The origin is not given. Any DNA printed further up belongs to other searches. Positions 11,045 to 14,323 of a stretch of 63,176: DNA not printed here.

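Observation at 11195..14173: Orphan TIR - transmembrane helix - beta-propeller protein with Toll-like-receptor-like topology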

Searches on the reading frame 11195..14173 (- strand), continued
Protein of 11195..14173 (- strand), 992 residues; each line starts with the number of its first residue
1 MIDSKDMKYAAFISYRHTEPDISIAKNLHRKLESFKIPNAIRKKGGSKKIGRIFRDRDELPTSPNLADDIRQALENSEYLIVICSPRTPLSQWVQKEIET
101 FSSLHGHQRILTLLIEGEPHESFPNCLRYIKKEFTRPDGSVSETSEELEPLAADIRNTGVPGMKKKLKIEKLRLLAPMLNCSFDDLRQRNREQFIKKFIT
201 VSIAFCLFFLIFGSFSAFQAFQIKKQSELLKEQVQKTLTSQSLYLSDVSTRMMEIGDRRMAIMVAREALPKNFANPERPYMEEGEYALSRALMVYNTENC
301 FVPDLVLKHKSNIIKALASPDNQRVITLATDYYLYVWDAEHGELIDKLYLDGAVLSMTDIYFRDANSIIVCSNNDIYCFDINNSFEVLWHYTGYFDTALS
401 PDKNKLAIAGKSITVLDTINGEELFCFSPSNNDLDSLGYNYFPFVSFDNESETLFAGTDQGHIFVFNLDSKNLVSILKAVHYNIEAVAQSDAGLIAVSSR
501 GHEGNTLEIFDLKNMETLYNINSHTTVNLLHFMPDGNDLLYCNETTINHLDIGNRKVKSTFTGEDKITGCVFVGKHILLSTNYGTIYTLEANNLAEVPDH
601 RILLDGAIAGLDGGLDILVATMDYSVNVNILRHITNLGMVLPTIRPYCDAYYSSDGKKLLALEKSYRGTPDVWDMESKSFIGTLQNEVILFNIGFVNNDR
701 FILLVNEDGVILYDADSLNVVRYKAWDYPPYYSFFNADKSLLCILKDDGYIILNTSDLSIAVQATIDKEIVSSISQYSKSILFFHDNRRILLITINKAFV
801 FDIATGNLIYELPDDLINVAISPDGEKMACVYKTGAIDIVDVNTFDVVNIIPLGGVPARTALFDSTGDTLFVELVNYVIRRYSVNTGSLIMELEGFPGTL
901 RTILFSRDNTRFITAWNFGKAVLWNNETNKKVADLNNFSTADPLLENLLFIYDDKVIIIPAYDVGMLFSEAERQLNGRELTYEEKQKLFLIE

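Call 50: predict_structure(alignment_id=A1)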
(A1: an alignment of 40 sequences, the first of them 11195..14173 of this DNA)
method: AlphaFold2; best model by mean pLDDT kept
length: 992 residues; sequences in the alignment: 40
mean_pLDDT: 87.6   pTM: 0.73
mean pLDDT of the five models: 87.6, 87.6, 87.0, 85.6, 85.5
residues with pLDDT >= 90: 516; 70-90: 423; 50-70: 49; < 50: 4
segments of 3 or more residues with pLDDT < 50: 1-4
pLDDT, mean of each block of 10 residues (from residue 1): 59 88 89 82 75 76 72 88 91 88 88 89 86 66 73 84 87 86 80 79 87 90 89 89 95 94 96 88 96 88 94 92 93 93 92 66 93 88 92 86 93 93 88 68 89 91 92 91 90 90 91 88 87 88 93 92 92 91 94 90 92 92 94 80 75 92 82 89 89 92 94 94 89 88 87 93 82 65 88 84 86 87 91 90 92 87 92 92 94 86 91 91 93 92 93 85 94 92 90 66
secondary structure, 60 per line:
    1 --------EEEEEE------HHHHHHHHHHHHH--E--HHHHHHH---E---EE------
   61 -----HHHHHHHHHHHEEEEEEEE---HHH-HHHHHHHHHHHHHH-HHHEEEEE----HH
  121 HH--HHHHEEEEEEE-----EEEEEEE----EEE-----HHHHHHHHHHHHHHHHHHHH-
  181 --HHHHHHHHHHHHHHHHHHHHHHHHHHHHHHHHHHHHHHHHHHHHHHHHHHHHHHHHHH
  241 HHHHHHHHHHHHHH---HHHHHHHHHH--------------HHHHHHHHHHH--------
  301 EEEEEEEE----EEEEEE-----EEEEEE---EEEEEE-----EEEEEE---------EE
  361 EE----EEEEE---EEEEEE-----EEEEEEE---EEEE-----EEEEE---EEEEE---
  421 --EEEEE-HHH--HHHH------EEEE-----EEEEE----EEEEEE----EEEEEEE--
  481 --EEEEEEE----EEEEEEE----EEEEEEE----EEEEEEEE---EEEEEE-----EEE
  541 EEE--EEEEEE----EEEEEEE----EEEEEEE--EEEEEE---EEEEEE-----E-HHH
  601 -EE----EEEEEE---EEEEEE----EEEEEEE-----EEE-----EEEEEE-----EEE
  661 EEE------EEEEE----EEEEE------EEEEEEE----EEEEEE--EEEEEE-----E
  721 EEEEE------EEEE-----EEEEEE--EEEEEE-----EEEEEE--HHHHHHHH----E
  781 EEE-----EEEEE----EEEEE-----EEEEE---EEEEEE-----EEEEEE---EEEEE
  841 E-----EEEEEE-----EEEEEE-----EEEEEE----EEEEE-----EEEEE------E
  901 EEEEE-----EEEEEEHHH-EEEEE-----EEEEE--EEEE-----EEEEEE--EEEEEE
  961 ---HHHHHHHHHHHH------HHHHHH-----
elements in order (helices of 4 or more, strands of 3 or more residues): E9-14 H21-33 H39-45 H66-76 E77-84 H92-105 E110-114 H119-122 H125-128 E129-135 E141-147 E152-154 H160-179 H183-254 H258-267 H282-292 E301-308 E313-318 E324-329 E333-338 E344-349 E359-362 E367-371 E375-380 E386-392 E396-399 E405-409 E413-417 E423-427 H434-437 E444-447 E453-457 E462-467 E472-478 E483-489 E494-500 E505-511 E516-523 E527-532 E538-543 E546-551 E556-562 E567-573 E576-581 E585-590 E608-613 E617-622 E627-633 E639-641 E647-652 E658-663 E670-674 E679-683 E690-696 E701-706 E709-714 E720-725 E732-735 E741-746 E749-754 E760-765 H768-775 E780-783 E789-793 E798-802 E808-812 E816-821 E827-832 E836-841 E847-852 E858-863 E869-874 E879-883 E889-893 E900-905 E911-916 E921-925 E931-935 E938-941 E947-952 E955-960 H964-975 H982-987
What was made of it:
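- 11195..14173 (-): Whole ORF, 992 aa: TIR - linker - TM - coiled-coil stalk - tandem WD40-type propellers - tail. Full-length AlphaFold2 model: pLDDT 87.6, pTM 0.73 (call 50).
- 13283..13510 (-): Coiled-coil stalk and pre-propeller helical cap, aa 222-297 ('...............................'). Helices 183-254, 258-267 and 282-292 (call 50).
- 11294..13282 (-): Tandem WD40-type beta-propellers, aa 298-960 (about 63 strands, about 15-16 blades); the fast-evolving putative sensor. Model secondary structure (call 50).
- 11198..11293 (-): Conserved C-terminal helical tail, aa 961-992 ('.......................'). Helices 964-975 and 982-987 (call 50).
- On WD40 beta-propeller superfamily: About 63 strands (call 50).
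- Checked: The AlphaFold2 model (pLDDT 87.6) shows about 63 strands between aa 301 and 960, or about 15-16 blades in two propellers (call 50).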

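Call 55: fold_search(model_id=the predicted structure, library=pdb)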
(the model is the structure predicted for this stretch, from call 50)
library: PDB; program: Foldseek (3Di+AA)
matches with E <= 10: 1999; with E <= 0.001: 1967
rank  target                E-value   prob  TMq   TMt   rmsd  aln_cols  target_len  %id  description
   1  7mqa_LQ               1.3e-30  1.00  0.26  0.30  18.2       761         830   14  Cryo-EM structure of the human SSU processome, state post-A1 (released 2021-09-22)
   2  2ymu_A                5.9e-30  1.00  0.23  0.36  18.5       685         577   16  Structure of a highly repetitive propeller structure (released 2012-10-17)
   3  7mqa_LR               9.8e-30  1.00  0.25  0.31  15.1       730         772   12  Cryo-EM structure of the human SSU processome, state post-A1 (released 2021-09-22)
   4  3shf                  1.6e-29  1.00  0.36  0.33  10.6       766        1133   14  Crystal structure of the R265S mutant of full-length murine Apaf-1 (released 2011-08-24)
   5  7mq8_LR               4.1e-29  1.00  0.24  0.30  18.7       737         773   11  Cryo-EM structure of the human SSU processome, state pre-A1 (released 2021-09-22)
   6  4nsx                  4.6e-29  1.00  0.24  0.36  18.4       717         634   10  Crystal Structure of the Utp21 tandem WD Domain (released 2014-02-19)
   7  7mq8_LQ               1.2e-28  1.00  0.26  0.30  18.2       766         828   14  Cryo-EM structure of the human SSU processome, state pre-A1 (released 2021-09-22)
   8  9n77_LT               2.2e-28  1.00  0.22  0.25  18.3       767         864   11  SSU processome maturation and disassembly, State K (released 2025-11-05)
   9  3sfz                  2.9e-28  1.00  0.36  0.33  11.3       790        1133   14  Crystal structure of full-length murine Apaf-1 (released 2011-08-24)
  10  9g33_UU               2.9e-28  1.00  0.23  0.27  19.1       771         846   10  Stalled 90S - Utp23-Krr1-deltaC3 (released 2025-06-18)
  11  8snb_4A               3.2e-28  1.00  0.24  0.36  20.0       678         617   12  atomic model of sea urchin sperm doublet microtubule (48-nm periodicity) (released 2023-06-28)
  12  9e2g_2B               3.4e-28  1.00  0.24  0.36  19.6       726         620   10  Cryo-EM structure of 48 nm repeat of microtubule doublet from T. brucei flagellum (released 2025-03-12)
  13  9e2g_2C               6.3e-28  1.00  0.24  0.36  19.0       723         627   11  Cryo-EM structure of 48 nm repeat of microtubule doublet from T. brucei flagellum (released 2025-03-12)
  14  8i7o_P1               1.0e-27  1.00  0.23  0.33  17.9       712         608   12  In situ structure of axonemal doublet microtubules in mouse sperm with 16-nm repeat (released 2023-10-11)
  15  9n73_LR               1.1e-27  1.00  0.24  0.29  21.5       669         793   12  SSU processome maturation and disassembly, State G (released 2025-10-29)
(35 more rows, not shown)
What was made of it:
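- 11294..13282 (-): Foldseek matches to tandem WD40 proteins: Utp/WDR3, Nostoc 2ymu, Apaf-1 (call 55).
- On WD40 beta-propeller superfamily: Tandem-WD40 fold matches at E 1e-30 (call 55).
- Closest known: TIR-NTPase-WD40/TPR STAND proteins. Same: Apaf-1 is among the best fold matches for the propeller pair (call 55).
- Checked: It matches tandem WD40 structures (call 55).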

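Call 56: search_protein_families(library=padloc, alignment_id=A4, max_evalue=0.00001)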
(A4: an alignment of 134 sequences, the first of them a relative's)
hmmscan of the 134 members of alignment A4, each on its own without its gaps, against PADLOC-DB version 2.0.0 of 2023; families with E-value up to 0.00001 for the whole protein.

A. member 1, L057:8104-8628:+ (175 aa): 0 families

B. families by the number of members that match (of 134 scanned): 45 families (the first 25 are shown)
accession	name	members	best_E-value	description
PDLC04135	mad3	6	1.2e-56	mads_3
PDLC04140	mad8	6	2.6e-19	mads_8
PDLC04213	HEC-02A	5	1e-07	-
PDLC00102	GajA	4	6e-09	AAA ATPase domain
PDLC02914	ATPase-Toprim_I-B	3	2.6e-15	-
PDLC04164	AriA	3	3.5e-10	-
PDLC04134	mad2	2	6.4e-22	mads_2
PDLC02980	AriA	2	1.3e-12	-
PDLC03863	LmuB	2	8.3e-11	-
PDLC02335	AbiLi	2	2.5e-08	AbiLi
PDLC00096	GajA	2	5e-08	AAA ATPase domain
PDLC00071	GajA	2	1e-07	AAA ATPase domain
PDLC00278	PtuA1|PtuA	2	1.2e-07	AAA ATPase domain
PDLC02979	AriA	2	1.9e-07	-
PDLC00298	PtuA1|PtuA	2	2.4e-07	AAA ATPase domain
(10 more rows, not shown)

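Call 57: search_protein_families(library=pfam, alignment_id=A4, max_evalue=0.00001)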
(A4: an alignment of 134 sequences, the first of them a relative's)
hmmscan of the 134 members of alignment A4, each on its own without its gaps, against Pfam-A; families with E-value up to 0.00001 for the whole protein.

A. member 1, L057:8104-8628:+ (175 aa): 0 families

B. families by the number of members that match (of 134 scanned): 170 families (the first 25 are shown)
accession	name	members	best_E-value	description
PF01808.24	AICARFT_IMPCHas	8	4e-60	AICARFT/IMPCHase bienzyme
PF09986.15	DUF2225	7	2.7e-57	Uncharacterized protein conserved in bacteria (DUF2225)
PF00749.27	tRNA-synt_1c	4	2.5e-105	tRNA synthetases class I (E and Q), catalytic domain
PF00005.33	ABC_tran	4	4e-54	ABC transporter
PF02463.25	SMC_N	4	4e-09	RecF/RecN/SMC N terminal domain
PF03950.23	tRNA-synt_1c_C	3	2.1e-32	tRNA synthetases class I (E and Q), anti-codon binding domain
PF02518.31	HATPase_c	3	1e-26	Histidine kinase-, DNA gyrase B-, and HSP90-like ATPase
PF00072.30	Response_reg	3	1.4e-25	Response regulator receiver domain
PF12833.13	HTH_18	3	4e-21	Helix-turn-helix domain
PF20974.2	tRNA-synt_1c_C2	3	1.5e-20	tRNA synthetases class I (E and Q), anti-codon binding domain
PF01336.31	tRNA_anti-codon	3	4.3e-15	OB-fold nucleic acid binding domain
PF00165.29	HTH_AraC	3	4.7e-15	Bacterial regulatory helix-turn-helix proteins, AraC family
PF00156.33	Pribosyltran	3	4.6e-11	Phosphoribosyl transferase domain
PF00393.24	6PGD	2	4.5e-135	6-phosphogluconate dehydrogenase, C-terminal domain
PF00152.25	tRNA-synt_2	2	4.4e-127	tRNA synthetases class II (D, K and N)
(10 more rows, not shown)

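Call 92: search_protein_families(library=pfam, proteins=[L014:6045-7505:-, L012:13081-14178:+, L012:14202-15857:+, L001:13148-14884:+, L001:8038-9786:+, L002:8633-9748:+, L002:13145-14665:-, L007:13242-14387:+, L007:9056-9769:-, L023:8289-9452:+], max_evalue=0.01)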
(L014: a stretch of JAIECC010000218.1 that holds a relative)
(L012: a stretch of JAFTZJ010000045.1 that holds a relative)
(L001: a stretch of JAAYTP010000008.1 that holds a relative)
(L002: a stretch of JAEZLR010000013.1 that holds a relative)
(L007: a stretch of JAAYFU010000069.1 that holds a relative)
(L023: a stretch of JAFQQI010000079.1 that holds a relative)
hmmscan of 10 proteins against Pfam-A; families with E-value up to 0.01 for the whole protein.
L014:6045-7505:- (487 aa): 1 family
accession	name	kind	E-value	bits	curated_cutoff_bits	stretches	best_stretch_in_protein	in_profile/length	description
PF02026.21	RyR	-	9.7e-06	26.2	27.4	1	417-476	21-75/91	RyR domain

L012:13081-14178:+ (366 aa): 2 families
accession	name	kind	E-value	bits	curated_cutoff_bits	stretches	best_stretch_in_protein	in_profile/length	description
PF00149.33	Metallophos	-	1.2e-12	49.1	21.5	1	7-197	2-191/191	Calcineurin-like phosphoesterase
PF12850.12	Metallophos_2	-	6.9e-07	29.8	27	1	7-208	2-130/154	Calcineurin-like phosphoesterase superfamily domain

L012:14202-15857:+ (552 aa): 6 families
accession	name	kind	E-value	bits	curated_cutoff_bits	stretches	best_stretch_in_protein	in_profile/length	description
PF13476.12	AAA_23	-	1.1e-16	62.5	27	1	5-227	1-198/201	AAA domain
PF13514.12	AAA_27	-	4.3e-10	40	22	1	1-52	1-55/206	AAA domain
PF13175.12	AAA_15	-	4.4e-08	33.6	32.1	1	1-275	1-288/374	AAA ATPase domain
PF02463.25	SMC_N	-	1.3e-07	31.7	40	1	2-43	1-44/220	RecF/RecN/SMC N terminal domain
PF13555.12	AAA_29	-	0.00038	20.6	27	1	5-50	3-49/61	P-loop containing region of AAA domain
PF24871.1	Piezo_TM1-24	-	0.0013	17.7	28.8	1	206-325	318-435/682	Piezo TM1-24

L001:13148-14884:+ (579 aa): 7 families
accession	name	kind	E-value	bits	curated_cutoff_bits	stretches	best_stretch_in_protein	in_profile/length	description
PF00664.28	ABC_membrane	-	1.5e-48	166.3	28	1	22-294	2-273/274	ABC transporter transmembrane region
PF00005.33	ABC_tran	-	7.9e-35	120.9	25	1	357-506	1-137/137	ABC transporter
PF02463.25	SMC_N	-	2.9e-08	33.9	40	1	396-550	109-213/220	RecF/RecN/SMC N terminal domain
PF13401.12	AAA_22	-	0.0029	18.4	27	0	368-432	6-33/130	AAA domain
PF00270.35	DEAD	-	0.0029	17.8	26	0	364-523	11-145/167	DEAD/DEAH box helicase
PF00004.35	AAA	-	0.0046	17.9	21.2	0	371-527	2-95/131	ATPase family associated with various cellular activities (AAA)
PF13479.12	AAA_24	-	0.0094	16.2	27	0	368-393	3-28/195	AAA domain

L001:8038-9786:+ (583 aa): 1 family
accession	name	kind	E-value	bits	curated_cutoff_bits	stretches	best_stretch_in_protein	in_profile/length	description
PF16949.11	ABC_tran_2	-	1.5e-19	70.7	25.7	1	95-319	47-269/542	Putative ATP-binding cassette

L002:8633-9748:+ (372 aa): 3 families
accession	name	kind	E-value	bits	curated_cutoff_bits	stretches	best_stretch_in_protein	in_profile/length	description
PF04055.27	Radical_SAM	-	1.5e-19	71.2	29.5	1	15-182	5-165/166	Radical SAM superfamily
PF13186.11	SPASM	-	2.5e-08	34.5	21.5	1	265-323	6-67/67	Iron-sulfur cluster-binding domain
PF13353.11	Fer4_12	-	1.9e-05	25.4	22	1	15-137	13-129/137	4Fe-4S single cluster domain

L002:13145-14665:- (507 aa): 3 families
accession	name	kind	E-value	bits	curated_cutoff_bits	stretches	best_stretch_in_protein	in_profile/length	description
PF00370.27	FGGY_N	-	3.3e-58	197.6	28.8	1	4-251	1-245/245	FGGY family of carbohydrate kinases, N-terminal domain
PF02782.22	FGGY_C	-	2.6e-36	125.7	27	1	262-453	3-196/198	FGGY family of carbohydrate kinases, C-terminal domain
PF01869.26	BcrAD_BadFG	-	0.002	18.2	31.5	0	7-82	2-71/271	BadF/BadG/BcrA/BcrD ATPase family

L007:13242-14387:+ (382 aa): 3 families
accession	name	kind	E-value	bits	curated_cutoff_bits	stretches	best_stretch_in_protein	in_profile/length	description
PF06071.19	YchF-GTPase_C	-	7.4e-39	132.2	27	1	298-381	1-84/84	Protein of unknown function (DUF933)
PF01926.29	MMR_HSR1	-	2.9e-23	82.6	21.9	1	21-126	2-86/113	50S ribosome-binding GTPase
PF02421.24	FeoB_N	-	1.1e-08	35.2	27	1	21-69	3-51/156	Ferrous iron transport protein B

L007:9056-9769:- (238 aa): 4 families
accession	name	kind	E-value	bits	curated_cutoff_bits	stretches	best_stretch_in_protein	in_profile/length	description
PF00849.27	PseudoU_synth_2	-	2.5e-24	86.7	26.8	1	66-198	2-152/152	RNA pseudouridylate synthase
PF01479.30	S4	-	5.3e-15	55.3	22.8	1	6-51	2-48/48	S4 domain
PF22421.1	SYY_C-terminal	-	2.3e-05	24.6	27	1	3-63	17-78/83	Tyrosine--tRNA ligase SYY-like C-terminal domain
PF13275.11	S4_2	-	0.001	19.4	24.6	1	24-58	28-62/65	S4 domain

L023:8289-9452:+ (388 aa): 2 families
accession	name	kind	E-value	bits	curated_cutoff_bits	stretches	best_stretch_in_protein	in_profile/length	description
PF01979.26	Amidohydro_1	-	1.4e-21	77.5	25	1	49-381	2-344/345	Amidohydrolase family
PF07969.17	Amidohydro_3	-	3.2e-08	33.9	29.7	1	40-69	1-33/472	Amidohydrolase family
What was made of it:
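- Tried and rejected: At least some are probably SbcC-like or ABC ATPases (calls 56, 92).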

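Call 99: find_encoding_contigs(protein=P0057, flank=8000, max_places=2)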
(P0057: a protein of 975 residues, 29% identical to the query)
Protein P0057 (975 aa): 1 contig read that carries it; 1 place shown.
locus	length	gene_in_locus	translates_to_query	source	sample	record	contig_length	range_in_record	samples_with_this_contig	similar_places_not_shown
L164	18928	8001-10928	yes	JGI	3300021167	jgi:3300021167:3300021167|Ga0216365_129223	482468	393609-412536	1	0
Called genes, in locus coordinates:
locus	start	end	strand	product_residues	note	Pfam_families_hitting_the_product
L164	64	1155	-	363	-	-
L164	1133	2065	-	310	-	PF12679:ABC2_membrane_2, PF12698:ABC2_membrane_3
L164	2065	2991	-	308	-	PF00005:ABC_tran, PF13304:AAA_21, PF13732:DrrA1-3_C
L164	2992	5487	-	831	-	PF24157:DUF7408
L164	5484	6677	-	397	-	-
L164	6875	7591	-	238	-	PF13353:Fer4_12 (weak), PF04055:Radical_SAM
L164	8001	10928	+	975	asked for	PF13676:TIR_2, PF24796:WDR55, PF24807:WD40_CDC20-Fz, PF24814:WD40_Prp19, PF25172:Beta-prop_WDR3_2nd, PF25174:Beta-prop_THOC3, PF25175:Beta-prop_WDR5, PF23381:Beta-prop_IFT122_1st, +79 more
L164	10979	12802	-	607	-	-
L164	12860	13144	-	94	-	PF02026:RyR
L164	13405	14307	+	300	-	PF01435:Peptidase_M48, PF12773:DZR (faint), PF13248:Zn_ribbon_3 (weak)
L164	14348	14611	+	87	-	-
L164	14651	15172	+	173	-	PF12773:DZR (faint), PF13248:Zn_ribbon_3 (faint), PF13240:Zn_Ribbon_1 (weak)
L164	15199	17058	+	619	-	PF01582:TIR (faint), PF08937:ThsB_TIR, PF13676:TIR_2, PF13180:PDZ_2, PF17820:PDZ_6 (weak)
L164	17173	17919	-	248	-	PF00877:NLPC_P60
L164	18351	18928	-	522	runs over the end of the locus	PF01554:MatE (weak), PF03023:MurJ, PF01554:MatE (weak)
